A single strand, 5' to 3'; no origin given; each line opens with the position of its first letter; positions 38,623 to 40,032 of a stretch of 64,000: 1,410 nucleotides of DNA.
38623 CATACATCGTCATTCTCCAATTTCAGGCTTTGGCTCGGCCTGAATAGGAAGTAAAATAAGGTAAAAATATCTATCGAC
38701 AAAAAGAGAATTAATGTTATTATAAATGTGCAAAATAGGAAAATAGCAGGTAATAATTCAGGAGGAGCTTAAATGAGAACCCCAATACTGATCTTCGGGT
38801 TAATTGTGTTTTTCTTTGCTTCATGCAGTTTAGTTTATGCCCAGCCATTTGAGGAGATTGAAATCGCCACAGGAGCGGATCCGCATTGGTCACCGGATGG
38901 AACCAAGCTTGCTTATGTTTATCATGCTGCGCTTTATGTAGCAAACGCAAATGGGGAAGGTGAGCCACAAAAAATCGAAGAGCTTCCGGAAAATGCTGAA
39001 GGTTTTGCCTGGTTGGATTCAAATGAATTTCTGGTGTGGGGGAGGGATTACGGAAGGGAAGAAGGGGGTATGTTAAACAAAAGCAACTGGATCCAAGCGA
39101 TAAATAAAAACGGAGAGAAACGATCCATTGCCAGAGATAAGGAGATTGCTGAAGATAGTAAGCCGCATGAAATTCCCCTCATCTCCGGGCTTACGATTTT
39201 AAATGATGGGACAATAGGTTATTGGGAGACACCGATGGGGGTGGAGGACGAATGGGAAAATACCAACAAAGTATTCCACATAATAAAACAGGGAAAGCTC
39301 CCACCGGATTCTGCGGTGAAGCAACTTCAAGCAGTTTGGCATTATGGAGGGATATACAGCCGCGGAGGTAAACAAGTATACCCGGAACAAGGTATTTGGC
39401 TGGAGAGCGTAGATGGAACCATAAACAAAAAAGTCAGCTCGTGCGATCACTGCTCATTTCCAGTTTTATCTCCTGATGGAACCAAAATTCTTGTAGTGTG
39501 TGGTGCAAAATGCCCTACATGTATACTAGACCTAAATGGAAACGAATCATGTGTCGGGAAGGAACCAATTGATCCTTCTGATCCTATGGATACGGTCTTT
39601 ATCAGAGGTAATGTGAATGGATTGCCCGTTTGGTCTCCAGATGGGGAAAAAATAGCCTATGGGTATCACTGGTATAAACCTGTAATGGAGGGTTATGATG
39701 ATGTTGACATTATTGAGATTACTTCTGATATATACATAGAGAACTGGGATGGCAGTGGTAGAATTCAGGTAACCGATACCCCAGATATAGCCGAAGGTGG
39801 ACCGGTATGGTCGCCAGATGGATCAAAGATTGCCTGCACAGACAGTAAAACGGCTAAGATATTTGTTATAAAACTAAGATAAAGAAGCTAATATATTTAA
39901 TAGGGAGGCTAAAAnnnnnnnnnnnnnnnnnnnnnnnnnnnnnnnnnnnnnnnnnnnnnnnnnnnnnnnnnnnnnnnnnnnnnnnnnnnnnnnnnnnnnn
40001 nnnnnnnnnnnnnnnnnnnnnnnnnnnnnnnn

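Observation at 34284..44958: Candidate sigma54-controlled envelope module: TPR-sensor bEBP, three tandem secreted PD40 propeller paralogs with private promoters, and Amidase_3 genes (one truncated, one giant T9SS cargo)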

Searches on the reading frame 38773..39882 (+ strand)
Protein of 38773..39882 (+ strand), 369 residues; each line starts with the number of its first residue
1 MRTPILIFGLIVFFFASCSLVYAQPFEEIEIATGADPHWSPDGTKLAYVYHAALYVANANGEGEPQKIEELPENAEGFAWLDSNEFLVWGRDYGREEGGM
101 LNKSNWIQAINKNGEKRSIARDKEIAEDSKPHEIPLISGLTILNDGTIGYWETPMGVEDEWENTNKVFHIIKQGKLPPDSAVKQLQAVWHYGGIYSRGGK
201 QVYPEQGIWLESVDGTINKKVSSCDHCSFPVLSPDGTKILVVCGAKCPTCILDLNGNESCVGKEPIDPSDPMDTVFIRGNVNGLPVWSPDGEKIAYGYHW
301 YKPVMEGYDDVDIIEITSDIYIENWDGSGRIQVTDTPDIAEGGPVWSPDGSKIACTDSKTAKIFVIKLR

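Call 4: search_protein_families(library=pfam, proteins=[window:38773-39882:+], max_evalue=0.01)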
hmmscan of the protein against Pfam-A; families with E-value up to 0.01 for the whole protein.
window:38773-39882:+ (369 aa): 2 families
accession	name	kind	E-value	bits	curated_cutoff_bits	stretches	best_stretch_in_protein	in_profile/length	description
PF07676.18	PD40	-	3.7e-14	52.7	20.9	1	340-354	10-24/38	WD40-like Beta Propeller Repeat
PF00930.27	DPPIV_N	-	1.1e-06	28.1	22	1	34-62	45-73/354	Dipeptidyl peptidase IV (DPP IV) N-terminal region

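Call 16: find_encoding_contigs(protein=window:38773-39882:+, flank=10000, max_places=6)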
Protein window:38773-39882:+ (369 aa): 6 contigs read that carry it; 3 places shown.
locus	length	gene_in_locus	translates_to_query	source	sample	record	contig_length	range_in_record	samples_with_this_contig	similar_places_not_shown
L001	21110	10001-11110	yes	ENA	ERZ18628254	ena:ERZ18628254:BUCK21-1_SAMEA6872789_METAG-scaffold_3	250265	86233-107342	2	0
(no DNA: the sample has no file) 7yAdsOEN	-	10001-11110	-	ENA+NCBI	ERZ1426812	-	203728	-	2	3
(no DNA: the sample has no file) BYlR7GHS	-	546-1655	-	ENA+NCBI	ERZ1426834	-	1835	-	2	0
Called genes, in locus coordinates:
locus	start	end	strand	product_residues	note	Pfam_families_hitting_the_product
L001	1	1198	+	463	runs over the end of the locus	PF03349:Toluene_X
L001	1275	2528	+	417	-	PF00756:Esterase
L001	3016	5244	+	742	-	PF08126:Propeptide_C25, PF01364:Peptidase_C25, PF00404:Dockerin_1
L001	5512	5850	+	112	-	-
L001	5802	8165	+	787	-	PF13424:TPR_12, PF17874:TPR_MalT, PF17874:TPR_MalT, PF13424:TPR_12, PF00158:Sigma54_activat, PF14532:Sigma54_activ_2, PF25601:AAA_lid_14, PF02954:HTH_8, +11 more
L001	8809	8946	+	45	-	-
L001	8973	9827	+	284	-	PF26549:Tricorn_N (faint), PF07676:PD40 (faint)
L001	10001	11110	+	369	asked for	PF00930:DPPIV_N (faint), PF07676:PD40 (faint), PF26549:Tricorn_N (faint)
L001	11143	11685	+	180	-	PF01520:Amidase_3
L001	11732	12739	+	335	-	PF07676:PD40 (faint), PF26549:Tricorn_N (faint), PF26550:Tricorn_2nd (faint)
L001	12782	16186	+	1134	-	PF01520:Amidase_3, PF00041:fn3 (weak), PF13860:FlgD_ig (weak), PF18962:Por_Secre_tail (weak)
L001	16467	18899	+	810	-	PF06452:CBM9_1, PF19313:DUF5916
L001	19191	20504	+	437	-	PF00919:UPF0004, PF04055:Radical_SAM, PF01938:TRAM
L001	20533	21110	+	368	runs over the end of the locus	PF01590:GAF (weak), PF13185:GAF_2, PF00072:Response_reg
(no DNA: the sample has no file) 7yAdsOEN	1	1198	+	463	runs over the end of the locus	PF03349:Toluene_X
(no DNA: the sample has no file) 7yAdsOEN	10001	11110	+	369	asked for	PF00930:DPPIV_N (faint), PF07676:PD40 (faint), PF26549:Tricorn_N (faint)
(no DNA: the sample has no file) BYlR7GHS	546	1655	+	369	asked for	PF00930:DPPIV_N (faint), PF07676:PD40 (faint), PF26549:Tricorn_N (faint)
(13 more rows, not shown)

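Call 17: find_homologous_proteins(query=window:38773-39882:+, max_evalue=0.001)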
Query window:38773-39882:+ (369 aa): 3814 proteins with E <= 0.001 among 8000 candidates; the best 120 are listed.
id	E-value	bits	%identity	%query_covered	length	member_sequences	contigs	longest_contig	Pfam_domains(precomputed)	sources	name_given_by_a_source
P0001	5.1e-256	867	99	100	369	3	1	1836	PF26549.1,PF00930.28,PF07676.19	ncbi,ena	-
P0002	3.3e-202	690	80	100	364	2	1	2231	PF26549.1,PF00930.28,PF26550.2,PF07676.19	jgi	jgi:hypothetical protein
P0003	6.3e-181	619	71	100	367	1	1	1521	PF26549.1,PF00930.28,PF07676.19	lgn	-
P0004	3.6e-178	610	70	100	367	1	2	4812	PF26549.1,PF00930.28,PF07676.19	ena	-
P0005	3.0e-177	607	70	100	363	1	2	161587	PF26549.1,PF00930.28,PF07676.19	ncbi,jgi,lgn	-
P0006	6.2e-171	587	68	100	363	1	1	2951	PF26549.1,PF00930.28,PF26550.2,PF07676.19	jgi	jgi:Tol biopolymer transport system component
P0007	8.0e-171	586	69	100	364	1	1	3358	PF26549.1,PF00930.28,PF07676.19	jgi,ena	jgi:hypothetical protein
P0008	5.8e-167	573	65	100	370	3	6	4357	PF26549.1,PF07676.19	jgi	jgi:hypothetical protein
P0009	2.9e-166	571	68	96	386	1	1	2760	PF26549.1,PF07676.19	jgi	jgi:hypothetical protein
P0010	9.0e-166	570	66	100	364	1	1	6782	PF26549.1,PF00930.28,PF26550.2,PF07676.19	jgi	jgi:hypothetical protein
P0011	3.8e-163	561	67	100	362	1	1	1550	PF26549.1,PF00930.28,PF26550.2,PF07676.19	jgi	jgi:hypothetical protein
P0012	4.4e-132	459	71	76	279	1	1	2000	PF26549.1,PF07676.19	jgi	jgi:hypothetical protein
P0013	2.0e-105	371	76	58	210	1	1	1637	PF26549.1,PF07676.19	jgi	-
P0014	2.8e-105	370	52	94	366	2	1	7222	PF00930.28,PF26550.2,PF07676.19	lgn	-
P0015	5.4e-104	366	53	94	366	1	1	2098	PF26549.1,PF00930.28,PF26550.2,PF07676.19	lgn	-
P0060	7.1e-52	194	36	100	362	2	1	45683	PF26549.1,PF00930.28,PF26550.2,PF07676.19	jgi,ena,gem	-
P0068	2.1e-48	183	38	94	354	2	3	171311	PF26549.1,PF26550.2,PF07676.19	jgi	jgi:Tol biopolymer transport system component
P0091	1.0e-42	164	36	99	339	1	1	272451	PF26549.1,PF00930.28,PF26550.2,PF07676.19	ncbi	-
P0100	6.3e-41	158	36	93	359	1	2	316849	PF26549.1,PF26550.2,PF07676.19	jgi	jgi:Tol biopolymer transport system component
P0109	4.8e-37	146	30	100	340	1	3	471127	PF26549.1,PF00930.28,PF26550.2,PF07676.19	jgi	jgi:Tol biopolymer transport system component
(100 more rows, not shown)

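Call 18: find_encoding_contigs(protein=P0005, flank=10000, max_places=3)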
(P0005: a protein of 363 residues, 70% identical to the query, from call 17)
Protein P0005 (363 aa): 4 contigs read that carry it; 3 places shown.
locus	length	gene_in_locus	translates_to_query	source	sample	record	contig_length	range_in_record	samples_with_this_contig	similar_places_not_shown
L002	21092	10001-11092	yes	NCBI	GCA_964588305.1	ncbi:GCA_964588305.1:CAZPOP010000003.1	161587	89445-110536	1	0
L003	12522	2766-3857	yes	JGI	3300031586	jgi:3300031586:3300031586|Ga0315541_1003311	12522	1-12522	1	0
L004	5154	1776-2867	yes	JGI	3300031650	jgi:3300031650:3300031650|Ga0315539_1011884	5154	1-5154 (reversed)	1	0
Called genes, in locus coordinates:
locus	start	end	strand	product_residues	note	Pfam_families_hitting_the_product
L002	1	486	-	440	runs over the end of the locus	PF20094:GWxTD_dom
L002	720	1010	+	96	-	-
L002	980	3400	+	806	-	PF13424:TPR_12, PF17874:TPR_MalT, PF13424:TPR_12, PF00158:Sigma54_activat, PF14532:Sigma54_activ_2, PF07728:AAA_5, PF25601:AAA_lid_14, PF02954:HTH_8, +10 more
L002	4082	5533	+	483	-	PF04055:Radical_SAM, PF13353:Fer4_12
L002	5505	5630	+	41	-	-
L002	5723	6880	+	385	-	PF03279:Lip_A_acyltrans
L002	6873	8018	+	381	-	PF13424:TPR_12 (faint), PF13428:TPR_14 (faint), PF13432:TPR_16 (faint), PF21033:RMD1-3 (weak), PF14559:TPR_19 (faint)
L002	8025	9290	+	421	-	PF02163:Peptidase_M50 (faint)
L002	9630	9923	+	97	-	-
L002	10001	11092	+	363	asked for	PF00930:DPPIV_N (faint), PF07676:PD40 (faint), PF26549:Tricorn_N (faint)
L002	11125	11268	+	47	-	-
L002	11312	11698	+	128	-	PF13585:CHU_C (weak), PF18962:Por_Secre_tail, PF13860:FlgD_ig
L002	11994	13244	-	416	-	PF12704:MacB_PCD, PF02687:FtsX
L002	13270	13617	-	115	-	PF05635:23S_rRNA_IVP, PF22296:bAvd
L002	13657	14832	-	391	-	PF12704:MacB_PCD, PF02687:FtsX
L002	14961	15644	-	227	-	PF02463:SMC_N, PF00005:ABC_tran, PF13304:AAA_21 (faint)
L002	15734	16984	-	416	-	PF25917:BSH_RND, PF25984:BSH_YknX (weak), PF25876:HH_MFP_RND, PF25885:HH_EMRA (weak), PF25893:HH_CzcB (weak), PF25954:Beta-barrel_RND_2 (weak), PF25990:Beta-barrel_YknX, PF25989:YknX_C, +2 more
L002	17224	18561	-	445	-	PF02321:OEP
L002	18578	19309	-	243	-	PF04893:Yip1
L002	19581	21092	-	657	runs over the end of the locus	PF03030:H_PPase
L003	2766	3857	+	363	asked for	PF00930:DPPIV_N (faint), PF07676:PD40 (faint), PF26549:Tricorn_N (faint)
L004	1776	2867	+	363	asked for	PF00930:DPPIV_N (faint), PF07676:PD40 (faint), PF26549:Tricorn_N (faint)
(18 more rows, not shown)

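Call 19: find_encoding_contigs(protein=P0068, flank=10000, max_places=3)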
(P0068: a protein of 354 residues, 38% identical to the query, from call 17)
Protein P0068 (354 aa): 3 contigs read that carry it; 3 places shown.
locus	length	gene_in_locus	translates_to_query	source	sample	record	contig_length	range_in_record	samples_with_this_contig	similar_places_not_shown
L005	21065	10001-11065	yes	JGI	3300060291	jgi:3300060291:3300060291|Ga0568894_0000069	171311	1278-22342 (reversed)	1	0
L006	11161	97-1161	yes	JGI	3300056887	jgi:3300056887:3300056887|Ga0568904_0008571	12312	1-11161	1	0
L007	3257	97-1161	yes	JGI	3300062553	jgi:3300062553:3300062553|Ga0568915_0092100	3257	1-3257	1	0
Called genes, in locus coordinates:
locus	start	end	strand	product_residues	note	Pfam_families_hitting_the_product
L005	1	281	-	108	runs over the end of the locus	PF05016:ParE_toxin (weak)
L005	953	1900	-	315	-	PF26233:NicX, PF02073:Peptidase_M29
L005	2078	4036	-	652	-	PF03169:OPT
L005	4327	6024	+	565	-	-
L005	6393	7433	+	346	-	PF26549:Tricorn_N (faint), PF07676:PD40 (faint), PF26550:Tricorn_2nd (weak)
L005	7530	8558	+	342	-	PF26550:Tricorn_2nd (faint), PF07676:PD40 (faint), PF26549:Tricorn_N (faint)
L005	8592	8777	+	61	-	PF01520:Amidase_3 (weak)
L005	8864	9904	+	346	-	PF26549:Tricorn_N (faint), PF07676:PD40 (faint), PF26550:Tricorn_2nd (weak)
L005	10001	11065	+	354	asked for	PF26550:Tricorn_2nd (faint), PF07676:PD40 (faint), PF26549:Tricorn_N (weak)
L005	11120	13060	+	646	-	PF01520:Amidase_3, PF00404:Dockerin_1 (weak)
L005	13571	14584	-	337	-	PF01384:PHO4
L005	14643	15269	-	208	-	PF01865:PhoU_div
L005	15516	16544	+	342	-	PF04495:GRASP55_65 (faint), PF00595:PDZ, PF13180:PDZ_2, PF14685:PDZ_Tricorn (faint), PF17820:PDZ_6, PF00595:PDZ, PF13180:PDZ_2, PF17820:PDZ_6, +1 more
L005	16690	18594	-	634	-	PF04371:PAD_porph, PF00404:Dockerin_1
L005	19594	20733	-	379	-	PF05048:NosD, PF13229:Beta_helix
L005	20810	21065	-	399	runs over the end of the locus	-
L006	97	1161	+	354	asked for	PF26550:Tricorn_2nd (faint), PF07676:PD40 (faint), PF26549:Tricorn_N (weak)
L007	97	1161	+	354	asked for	PF26550:Tricorn_2nd (faint), PF07676:PD40 (faint), PF26549:Tricorn_N (weak)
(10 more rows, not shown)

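Call 20: find_encoding_contigs(protein=P0091, flank=10000, max_places=3)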
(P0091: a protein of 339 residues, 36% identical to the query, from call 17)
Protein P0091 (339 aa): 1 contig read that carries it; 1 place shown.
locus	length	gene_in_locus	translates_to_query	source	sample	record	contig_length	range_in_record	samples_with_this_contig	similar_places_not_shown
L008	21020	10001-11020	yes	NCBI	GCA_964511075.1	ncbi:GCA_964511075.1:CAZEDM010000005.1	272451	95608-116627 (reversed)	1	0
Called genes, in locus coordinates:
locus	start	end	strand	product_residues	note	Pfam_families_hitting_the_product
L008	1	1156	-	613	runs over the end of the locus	PF13941:MutL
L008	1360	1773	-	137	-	-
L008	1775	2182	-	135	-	-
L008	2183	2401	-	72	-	-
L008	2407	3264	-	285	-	PF02540:NAD_synthase, PF01171:ATP_bind_3 (faint)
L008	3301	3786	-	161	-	PF02577:BFN_dom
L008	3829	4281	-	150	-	PF01281:Ribosomal_L9_N, PF03948:Ribosomal_L9_C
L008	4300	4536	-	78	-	PF01084:Ribosomal_S18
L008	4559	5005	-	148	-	PF00436:SSB, PF22657:SSB_1 (weak)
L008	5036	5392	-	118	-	PF01250:Ribosomal_S6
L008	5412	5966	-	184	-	PF01195:Pept_tRNA_hydro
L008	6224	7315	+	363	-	PF26550:Tricorn_2nd (faint), PF07676:PD40 (faint), PF26549:Tricorn_N (weak)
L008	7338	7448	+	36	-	-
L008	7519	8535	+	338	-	PF00930:DPPIV_N (faint), PF26549:Tricorn_N (faint), PF07676:PD40 (faint), PF26550:Tricorn_2nd (weak)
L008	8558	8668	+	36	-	-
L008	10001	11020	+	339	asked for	PF00930:DPPIV_N (faint), PF26549:Tricorn_N (faint), PF07676:PD40 (faint), PF26550:Tricorn_2nd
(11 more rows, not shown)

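Call 25: find_related_loci(query=A2, collection=genome_contigs, flank=10000)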
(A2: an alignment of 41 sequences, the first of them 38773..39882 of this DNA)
Query A2 (369 aa) in genome_contigs; peptide patterns used: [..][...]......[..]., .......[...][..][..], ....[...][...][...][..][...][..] (x = any residue, [..] = any of these).
600 stretches matched a pattern (row limit reached: there are more); 224 encode a relative of the query (tblastn E <= 1e-3); the best 80 are kept; 80 distinct loci.
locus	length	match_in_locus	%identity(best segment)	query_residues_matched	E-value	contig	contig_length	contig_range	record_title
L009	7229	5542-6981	32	164-364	4e-12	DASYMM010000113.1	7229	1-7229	MAG TPA_asm: Pyrinomonadaceae bacterium isolate SMAG_U4375 k141_2387848, whole genome shotgun sequence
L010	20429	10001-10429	30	31-366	7e-12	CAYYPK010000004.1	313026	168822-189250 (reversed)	MAG TPA_asm: uncultured bacterium isolate SRP200020_co5_420 genome assembly, contig: NODE_18_length_313026_cov_6.985919,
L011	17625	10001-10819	28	179-368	1e-10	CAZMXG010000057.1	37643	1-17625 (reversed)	MAG TPA_asm: uncultured Heliomicrobium sp. isolate SRP173033_co1_351 genome assembly, contig: NODE_1501_length_37643_cov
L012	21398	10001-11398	26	23-368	2e-10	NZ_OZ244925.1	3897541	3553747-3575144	MAG: Candidatus Poriferisodalis sp. isolate d42d1f9b-a66b-4d33-9477-cfa42e4046ee chromosome 1, complete sequence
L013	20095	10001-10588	34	31-368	4e-10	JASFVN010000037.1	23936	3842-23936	MAG: Gemmatimonadota bacterium isolate D1105M20metaG_Bin_353 D1105M20metaG_FD_scaffold_417_c1, whole genome shotgun sequ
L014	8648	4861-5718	31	37-366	4e-10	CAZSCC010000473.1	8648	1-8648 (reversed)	MAG TPA_asm: uncultured Planctomycetales bacterium isolate binchicken_co165_127 genome assembly, contig: k141_76525, who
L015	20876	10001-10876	32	159-359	6e-10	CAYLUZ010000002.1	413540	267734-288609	MAG TPA_asm: uncultured Leptolinea sp. isolate SRP302447_co2_431 genome assembly, contig: NODE_56_length_413540_cov_25.8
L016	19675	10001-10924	44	208-365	1e-9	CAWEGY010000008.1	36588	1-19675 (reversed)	MAG: uncultured Gaiellaceae bacterium isolate MFD04850.bin.2.42 genome assembly, contig: contig_148976, whole genome sho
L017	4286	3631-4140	27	182-368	2e-9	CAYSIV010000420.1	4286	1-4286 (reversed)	MAG TPA_asm: uncultured Anaerolineales bacterium isolate SRP119689_co1_311 genome assembly, contig: NODE_35564_length_42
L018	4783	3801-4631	27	36-369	2e-9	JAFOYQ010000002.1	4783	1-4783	MAG: Muribaculaceae bacterium isolate RGIG918 Dairy_cattle_Rectum-4__c15801, whole genome shotgun sequence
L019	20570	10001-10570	29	180-362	2e-9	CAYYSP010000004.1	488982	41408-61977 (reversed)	MAG TPA_asm: uncultured Gemmatimonadaceae bacterium isolate SRP344714_co2_405 genome assembly, contig: NODE_12_length_48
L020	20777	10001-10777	36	39-368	3e-9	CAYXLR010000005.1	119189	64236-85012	MAG TPA_asm: uncultured Thermotogae bacterium isolate binchicken_co34_121 genome assembly, contig: NODE_98_length_119189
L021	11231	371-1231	25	28-353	3e-9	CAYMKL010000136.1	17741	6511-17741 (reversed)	MAG TPA_asm: uncultured Anaerolineae bacterium isolate SRP167671_co1_184 genome assembly, contig: NODE_3688_length_17741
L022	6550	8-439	30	208-368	2e-9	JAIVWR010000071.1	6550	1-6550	MAG: Acidobacteriota bacterium isolate HYP3_US_01_6 NODE_7373_length_6550_cov_0.274638, whole genome shotgun sequence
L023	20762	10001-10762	29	208-367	3e-9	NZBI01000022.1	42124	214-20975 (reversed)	MAG: Nanoarchaeota archaeon isolate ARS1403 MHASMcontig_142104, whole genome shotgun sequence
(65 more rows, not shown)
